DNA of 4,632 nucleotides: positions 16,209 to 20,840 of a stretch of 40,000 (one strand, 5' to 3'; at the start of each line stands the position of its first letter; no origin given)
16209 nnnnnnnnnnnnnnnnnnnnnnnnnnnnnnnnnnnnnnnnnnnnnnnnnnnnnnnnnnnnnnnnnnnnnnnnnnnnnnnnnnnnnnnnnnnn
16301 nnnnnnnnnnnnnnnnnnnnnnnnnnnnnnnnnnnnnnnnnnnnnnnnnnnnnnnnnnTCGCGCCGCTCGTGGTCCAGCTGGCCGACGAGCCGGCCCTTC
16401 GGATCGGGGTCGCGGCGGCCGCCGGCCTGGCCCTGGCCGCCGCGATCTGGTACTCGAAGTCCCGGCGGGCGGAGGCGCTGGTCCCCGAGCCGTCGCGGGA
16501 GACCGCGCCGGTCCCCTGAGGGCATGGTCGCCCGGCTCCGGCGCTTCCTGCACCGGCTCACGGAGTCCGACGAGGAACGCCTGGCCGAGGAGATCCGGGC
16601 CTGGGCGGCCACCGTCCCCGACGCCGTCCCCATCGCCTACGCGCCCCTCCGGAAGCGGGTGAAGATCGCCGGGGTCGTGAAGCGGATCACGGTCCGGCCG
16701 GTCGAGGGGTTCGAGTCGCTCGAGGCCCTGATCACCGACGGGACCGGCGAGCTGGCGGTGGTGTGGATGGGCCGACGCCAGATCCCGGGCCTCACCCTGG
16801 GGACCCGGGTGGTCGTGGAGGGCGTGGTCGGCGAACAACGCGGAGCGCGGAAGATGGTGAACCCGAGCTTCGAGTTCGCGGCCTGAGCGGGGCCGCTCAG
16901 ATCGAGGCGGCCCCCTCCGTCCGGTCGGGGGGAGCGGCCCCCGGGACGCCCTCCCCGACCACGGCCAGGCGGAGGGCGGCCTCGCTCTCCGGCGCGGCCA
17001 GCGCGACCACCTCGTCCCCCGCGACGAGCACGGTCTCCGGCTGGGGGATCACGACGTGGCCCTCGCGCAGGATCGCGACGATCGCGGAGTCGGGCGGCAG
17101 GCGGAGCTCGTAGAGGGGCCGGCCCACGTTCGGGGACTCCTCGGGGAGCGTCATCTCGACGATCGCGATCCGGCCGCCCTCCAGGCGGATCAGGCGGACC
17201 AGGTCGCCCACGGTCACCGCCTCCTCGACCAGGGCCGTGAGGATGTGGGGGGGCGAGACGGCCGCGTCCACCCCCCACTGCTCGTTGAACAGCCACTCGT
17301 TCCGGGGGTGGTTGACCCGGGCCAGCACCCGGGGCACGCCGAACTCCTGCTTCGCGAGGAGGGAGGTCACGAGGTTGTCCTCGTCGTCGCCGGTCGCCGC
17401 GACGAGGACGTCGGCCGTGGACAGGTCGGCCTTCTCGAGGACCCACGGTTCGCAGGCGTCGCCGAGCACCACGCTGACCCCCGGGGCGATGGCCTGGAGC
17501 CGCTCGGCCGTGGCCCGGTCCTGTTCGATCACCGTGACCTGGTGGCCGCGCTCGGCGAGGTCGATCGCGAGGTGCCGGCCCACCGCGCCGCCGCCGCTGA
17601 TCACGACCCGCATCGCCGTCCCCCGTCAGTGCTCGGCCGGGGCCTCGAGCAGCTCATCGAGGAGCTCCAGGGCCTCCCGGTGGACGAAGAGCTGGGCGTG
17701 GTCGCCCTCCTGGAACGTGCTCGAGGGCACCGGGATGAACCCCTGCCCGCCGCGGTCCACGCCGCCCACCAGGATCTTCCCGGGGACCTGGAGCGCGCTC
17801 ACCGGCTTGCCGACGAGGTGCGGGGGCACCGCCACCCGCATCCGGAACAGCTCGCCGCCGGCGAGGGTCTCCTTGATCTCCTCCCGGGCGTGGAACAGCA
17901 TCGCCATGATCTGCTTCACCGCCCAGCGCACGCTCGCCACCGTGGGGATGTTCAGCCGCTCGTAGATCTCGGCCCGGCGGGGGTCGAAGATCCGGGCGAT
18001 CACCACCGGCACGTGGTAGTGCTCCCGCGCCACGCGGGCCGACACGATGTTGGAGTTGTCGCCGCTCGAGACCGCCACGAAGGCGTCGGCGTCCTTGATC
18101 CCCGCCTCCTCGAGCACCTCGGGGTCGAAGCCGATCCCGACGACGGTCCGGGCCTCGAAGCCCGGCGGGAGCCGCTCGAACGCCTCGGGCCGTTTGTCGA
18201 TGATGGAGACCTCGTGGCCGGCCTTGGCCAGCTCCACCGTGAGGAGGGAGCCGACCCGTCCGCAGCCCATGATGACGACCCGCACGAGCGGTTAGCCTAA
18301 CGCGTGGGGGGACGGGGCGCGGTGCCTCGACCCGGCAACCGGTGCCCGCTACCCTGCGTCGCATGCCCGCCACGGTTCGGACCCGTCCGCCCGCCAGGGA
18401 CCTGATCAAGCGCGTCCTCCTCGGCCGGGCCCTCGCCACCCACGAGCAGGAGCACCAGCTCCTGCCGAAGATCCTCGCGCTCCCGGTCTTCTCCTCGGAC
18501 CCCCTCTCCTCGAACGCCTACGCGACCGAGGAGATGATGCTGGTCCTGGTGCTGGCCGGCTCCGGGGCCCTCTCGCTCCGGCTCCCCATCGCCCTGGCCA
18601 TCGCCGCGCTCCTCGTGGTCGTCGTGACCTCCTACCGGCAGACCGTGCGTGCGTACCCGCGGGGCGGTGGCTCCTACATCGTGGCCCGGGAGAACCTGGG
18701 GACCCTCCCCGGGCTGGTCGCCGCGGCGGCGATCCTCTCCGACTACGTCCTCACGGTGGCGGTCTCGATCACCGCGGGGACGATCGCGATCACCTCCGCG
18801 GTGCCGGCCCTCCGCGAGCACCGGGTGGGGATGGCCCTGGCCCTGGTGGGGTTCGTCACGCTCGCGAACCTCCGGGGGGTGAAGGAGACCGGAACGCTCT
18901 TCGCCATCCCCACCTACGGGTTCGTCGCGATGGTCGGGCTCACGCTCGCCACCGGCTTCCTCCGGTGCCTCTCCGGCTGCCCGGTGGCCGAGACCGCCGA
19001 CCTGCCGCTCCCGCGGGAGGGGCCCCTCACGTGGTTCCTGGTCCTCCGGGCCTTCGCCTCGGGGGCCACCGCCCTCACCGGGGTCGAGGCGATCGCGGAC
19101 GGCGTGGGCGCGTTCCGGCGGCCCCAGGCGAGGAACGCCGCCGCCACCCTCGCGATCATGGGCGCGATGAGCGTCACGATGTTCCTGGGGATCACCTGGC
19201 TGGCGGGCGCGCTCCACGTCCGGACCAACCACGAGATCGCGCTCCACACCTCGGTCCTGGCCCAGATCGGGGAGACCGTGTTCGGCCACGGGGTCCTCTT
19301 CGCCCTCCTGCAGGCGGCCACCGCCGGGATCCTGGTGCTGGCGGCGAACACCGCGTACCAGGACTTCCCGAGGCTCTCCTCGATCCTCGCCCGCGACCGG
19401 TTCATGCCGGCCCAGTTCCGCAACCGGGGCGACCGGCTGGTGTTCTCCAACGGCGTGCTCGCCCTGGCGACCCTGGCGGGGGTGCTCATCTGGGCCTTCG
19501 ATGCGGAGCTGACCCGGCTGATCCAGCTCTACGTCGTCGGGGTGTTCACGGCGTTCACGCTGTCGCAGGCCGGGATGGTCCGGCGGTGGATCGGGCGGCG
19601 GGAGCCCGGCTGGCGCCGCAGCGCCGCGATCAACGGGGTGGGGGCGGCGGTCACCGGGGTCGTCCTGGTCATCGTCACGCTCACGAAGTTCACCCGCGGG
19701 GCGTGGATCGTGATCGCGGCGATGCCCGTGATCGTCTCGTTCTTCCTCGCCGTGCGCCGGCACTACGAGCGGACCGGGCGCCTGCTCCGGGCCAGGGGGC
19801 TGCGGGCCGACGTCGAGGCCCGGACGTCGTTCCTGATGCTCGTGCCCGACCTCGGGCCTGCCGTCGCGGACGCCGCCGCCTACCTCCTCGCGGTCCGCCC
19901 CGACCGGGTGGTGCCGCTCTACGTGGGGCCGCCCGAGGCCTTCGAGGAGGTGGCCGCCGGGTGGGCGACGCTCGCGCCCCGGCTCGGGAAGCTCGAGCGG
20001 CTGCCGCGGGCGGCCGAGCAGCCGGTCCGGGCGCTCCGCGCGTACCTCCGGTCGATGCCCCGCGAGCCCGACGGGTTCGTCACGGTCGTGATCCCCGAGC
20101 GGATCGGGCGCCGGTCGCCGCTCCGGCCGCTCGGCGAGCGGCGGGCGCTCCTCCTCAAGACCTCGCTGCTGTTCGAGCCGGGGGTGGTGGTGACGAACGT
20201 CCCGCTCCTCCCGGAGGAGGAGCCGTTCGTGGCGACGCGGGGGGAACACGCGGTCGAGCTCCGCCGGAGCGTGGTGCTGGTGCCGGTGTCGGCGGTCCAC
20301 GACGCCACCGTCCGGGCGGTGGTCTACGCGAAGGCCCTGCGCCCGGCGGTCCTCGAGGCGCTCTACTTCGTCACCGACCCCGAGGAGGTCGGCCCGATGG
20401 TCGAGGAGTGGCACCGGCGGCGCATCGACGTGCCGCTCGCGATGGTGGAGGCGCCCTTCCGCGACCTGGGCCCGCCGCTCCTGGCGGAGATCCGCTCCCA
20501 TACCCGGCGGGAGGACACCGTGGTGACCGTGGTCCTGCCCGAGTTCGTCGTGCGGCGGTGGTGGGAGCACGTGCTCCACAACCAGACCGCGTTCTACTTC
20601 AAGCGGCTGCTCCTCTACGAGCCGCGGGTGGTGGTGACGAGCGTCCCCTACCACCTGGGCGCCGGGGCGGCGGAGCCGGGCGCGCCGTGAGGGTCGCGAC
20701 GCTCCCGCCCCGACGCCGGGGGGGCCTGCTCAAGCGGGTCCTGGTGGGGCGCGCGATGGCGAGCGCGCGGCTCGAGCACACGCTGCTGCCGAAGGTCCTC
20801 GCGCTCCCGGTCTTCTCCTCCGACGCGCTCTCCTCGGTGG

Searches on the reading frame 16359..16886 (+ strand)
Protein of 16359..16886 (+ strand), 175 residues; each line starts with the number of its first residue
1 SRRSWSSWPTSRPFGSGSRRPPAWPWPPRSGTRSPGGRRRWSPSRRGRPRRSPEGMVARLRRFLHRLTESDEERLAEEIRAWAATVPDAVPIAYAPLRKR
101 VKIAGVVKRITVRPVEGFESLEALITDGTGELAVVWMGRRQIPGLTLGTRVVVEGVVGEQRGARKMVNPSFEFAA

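Call 53: search_protein_families(library=pfam, proteins=[window:16359-16886:+], max_evalue=0.001)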
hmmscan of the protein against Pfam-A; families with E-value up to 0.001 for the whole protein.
window:16359-16886:+ (175 aa): 1 family
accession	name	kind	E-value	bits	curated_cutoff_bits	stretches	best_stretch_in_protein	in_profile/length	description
PF01336.31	tRNA_anti-codon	-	9.3e-06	25.9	27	1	101-172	1-73/75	OB-fold nucleic acid binding domain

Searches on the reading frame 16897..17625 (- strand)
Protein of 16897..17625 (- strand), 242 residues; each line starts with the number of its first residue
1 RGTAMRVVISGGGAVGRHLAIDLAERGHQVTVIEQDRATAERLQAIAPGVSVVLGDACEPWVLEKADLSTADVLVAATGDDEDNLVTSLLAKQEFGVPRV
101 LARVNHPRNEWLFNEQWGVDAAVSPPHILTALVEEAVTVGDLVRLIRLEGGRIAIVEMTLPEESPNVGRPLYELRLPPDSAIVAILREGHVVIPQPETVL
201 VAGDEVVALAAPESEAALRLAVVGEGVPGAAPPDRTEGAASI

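Call 53: search_protein_families(library=pfam, proteins=[window:16897-17625:-], max_evalue=0.001)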
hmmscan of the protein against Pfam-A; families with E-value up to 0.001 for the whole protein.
window:16897-17625:- (242 aa): 8 families
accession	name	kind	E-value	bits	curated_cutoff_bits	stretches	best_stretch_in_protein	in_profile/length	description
PF02254.24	TrkA_N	-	1.5e-29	103.1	23.8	1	7-125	1-116/116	TrkA-N domain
PF02080.26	TrkA_C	-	2.3e-15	56.7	27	1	155-219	1-67/71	TrkA-C domain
PF01266.30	DAO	-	9e-06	25.9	27.9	1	6-38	1-34/353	FAD dependent oxidoreductase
PF13241.12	NAD_binding_7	-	9.5e-06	26.6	22.1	1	5-87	8-78/104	Putative NAD(P)-binding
PF13460.12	NAD_binding_10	-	1.6e-05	25.3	27.2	1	12-99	3-92/184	NAD(P)H-binding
PF00070.33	Pyr_redox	-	0.00023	22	22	1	6-35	1-30/82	Pyridine nucleotide-disulphide oxidoreductase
PF05368.20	NmrA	-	0.0003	20.9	27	1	7-82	6-83/298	NmrA-like family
PF02558.23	ApbA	-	0.00042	20.4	22.2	1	7-44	1-37/150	Ketopantoate reductase PanE/ApbA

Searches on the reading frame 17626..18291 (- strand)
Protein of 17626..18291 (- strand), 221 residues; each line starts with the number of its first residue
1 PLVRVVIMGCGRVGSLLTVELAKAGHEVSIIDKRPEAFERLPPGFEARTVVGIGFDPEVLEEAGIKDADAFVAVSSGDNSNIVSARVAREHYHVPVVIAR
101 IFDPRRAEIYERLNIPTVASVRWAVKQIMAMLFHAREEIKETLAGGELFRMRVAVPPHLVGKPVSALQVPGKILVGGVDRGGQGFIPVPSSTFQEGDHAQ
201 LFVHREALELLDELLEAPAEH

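Call 53: search_protein_families(library=pfam, proteins=[window:17626-18291:-], max_evalue=0.001)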
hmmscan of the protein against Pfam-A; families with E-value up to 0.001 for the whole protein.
window:17626-18291:- (221 aa): 4 families
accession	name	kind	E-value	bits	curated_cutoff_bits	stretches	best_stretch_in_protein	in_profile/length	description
PF02254.24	TrkA_N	-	2.2e-25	89.7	23.8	1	5-120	1-115/116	TrkA-N domain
PF02080.26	TrkA_C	-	9.8e-09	35.4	27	1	149-215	2-70/71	TrkA-C domain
PF02558.23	ApbA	-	2.1e-05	24.6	22.2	1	5-40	1-35/150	Ketopantoate reductase PanE/ApbA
PF01494.25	FAD_binding_3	-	0.00086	19.1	22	1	3-83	2-76/349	FAD binding domain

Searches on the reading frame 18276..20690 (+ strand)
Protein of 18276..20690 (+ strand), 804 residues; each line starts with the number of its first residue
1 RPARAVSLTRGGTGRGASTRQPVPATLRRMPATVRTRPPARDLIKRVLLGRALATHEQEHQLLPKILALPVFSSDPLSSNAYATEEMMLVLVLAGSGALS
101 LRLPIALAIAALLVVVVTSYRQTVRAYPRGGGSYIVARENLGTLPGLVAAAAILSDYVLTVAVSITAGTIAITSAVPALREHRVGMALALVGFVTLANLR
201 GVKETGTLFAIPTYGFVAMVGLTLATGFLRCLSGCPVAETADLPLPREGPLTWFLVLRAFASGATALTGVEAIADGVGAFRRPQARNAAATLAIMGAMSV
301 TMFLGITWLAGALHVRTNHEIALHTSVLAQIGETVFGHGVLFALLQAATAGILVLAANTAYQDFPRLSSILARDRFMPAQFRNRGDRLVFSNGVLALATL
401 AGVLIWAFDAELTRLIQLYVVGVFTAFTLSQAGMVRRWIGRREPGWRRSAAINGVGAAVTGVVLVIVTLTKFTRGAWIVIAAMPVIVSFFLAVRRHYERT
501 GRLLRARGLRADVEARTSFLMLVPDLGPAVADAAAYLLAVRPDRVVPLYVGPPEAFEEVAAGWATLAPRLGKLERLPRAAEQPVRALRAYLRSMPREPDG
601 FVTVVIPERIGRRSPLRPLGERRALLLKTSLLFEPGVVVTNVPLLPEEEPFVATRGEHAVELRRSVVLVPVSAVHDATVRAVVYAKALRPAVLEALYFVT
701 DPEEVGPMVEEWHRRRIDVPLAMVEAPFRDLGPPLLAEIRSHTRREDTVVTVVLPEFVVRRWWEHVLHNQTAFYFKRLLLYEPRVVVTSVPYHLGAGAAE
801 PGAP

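Call 53: search_protein_families(library=pfam, proteins=[window:18276-20690:+], max_evalue=0.001)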
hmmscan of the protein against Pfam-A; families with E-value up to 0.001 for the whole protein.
window:18276-20690:+ (804 aa): 1 family
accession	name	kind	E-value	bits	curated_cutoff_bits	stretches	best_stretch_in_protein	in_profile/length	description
PF13520.12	AA_permease_2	-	1.5e-26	93.7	27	1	82-469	20-406/427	Amino acid permease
